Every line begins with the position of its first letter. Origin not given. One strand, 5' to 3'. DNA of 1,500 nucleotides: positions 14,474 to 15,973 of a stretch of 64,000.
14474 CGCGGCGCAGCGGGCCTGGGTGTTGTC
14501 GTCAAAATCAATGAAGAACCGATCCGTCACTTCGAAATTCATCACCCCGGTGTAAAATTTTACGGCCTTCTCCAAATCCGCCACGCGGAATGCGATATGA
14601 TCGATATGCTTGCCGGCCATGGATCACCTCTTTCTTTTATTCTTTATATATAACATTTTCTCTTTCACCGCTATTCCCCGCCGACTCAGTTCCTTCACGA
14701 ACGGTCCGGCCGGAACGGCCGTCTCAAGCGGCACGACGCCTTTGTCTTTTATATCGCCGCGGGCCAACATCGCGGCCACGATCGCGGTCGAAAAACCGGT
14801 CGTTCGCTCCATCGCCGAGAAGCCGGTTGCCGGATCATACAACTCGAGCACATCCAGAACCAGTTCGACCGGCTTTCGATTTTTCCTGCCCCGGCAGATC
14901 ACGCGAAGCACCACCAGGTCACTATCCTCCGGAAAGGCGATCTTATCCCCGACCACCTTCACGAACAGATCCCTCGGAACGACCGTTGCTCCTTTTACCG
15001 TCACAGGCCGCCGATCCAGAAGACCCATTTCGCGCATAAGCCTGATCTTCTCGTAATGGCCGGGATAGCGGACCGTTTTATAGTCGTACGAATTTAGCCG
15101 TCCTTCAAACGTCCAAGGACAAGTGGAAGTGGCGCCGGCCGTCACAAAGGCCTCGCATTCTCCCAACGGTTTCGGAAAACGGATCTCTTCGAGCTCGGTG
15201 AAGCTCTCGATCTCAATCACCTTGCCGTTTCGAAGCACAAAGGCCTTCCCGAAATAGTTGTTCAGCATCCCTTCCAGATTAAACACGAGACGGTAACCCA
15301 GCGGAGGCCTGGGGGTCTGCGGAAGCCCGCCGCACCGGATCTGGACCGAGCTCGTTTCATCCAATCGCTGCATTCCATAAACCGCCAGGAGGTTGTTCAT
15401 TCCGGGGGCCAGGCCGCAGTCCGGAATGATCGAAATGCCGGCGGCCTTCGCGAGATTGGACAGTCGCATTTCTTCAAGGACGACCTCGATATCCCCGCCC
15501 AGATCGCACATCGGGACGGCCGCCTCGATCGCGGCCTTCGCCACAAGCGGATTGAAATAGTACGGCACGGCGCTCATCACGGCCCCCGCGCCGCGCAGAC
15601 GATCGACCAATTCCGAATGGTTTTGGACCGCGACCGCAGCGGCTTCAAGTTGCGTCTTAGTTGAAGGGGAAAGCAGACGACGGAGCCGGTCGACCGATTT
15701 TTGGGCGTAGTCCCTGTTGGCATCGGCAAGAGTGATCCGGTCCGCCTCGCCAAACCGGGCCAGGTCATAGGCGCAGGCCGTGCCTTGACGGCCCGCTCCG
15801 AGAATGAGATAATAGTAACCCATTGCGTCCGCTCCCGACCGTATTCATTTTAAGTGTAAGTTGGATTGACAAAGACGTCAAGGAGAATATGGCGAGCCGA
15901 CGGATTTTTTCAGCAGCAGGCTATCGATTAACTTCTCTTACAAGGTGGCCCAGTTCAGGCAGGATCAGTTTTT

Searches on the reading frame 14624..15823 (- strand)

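Call 74: search_protein_families(library=pfam, proteins=[window:14624-15823:-], max_evalue=0.00001)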
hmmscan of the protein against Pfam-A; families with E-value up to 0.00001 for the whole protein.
window:14624-15823:- (399 aa): 2 families
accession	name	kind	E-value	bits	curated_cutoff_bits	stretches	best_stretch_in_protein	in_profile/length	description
PF16653.10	Sacchrp_dh_C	-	2.8e-41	142.8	31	1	137-384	1-265/265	Saccharopine dehydrogenase C-terminal domain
PF03435.24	Sacchrp_dh_NADP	-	1.6e-15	58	25.1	1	6-130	2-126/129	Saccharopine dehydrogenase NADP binding domain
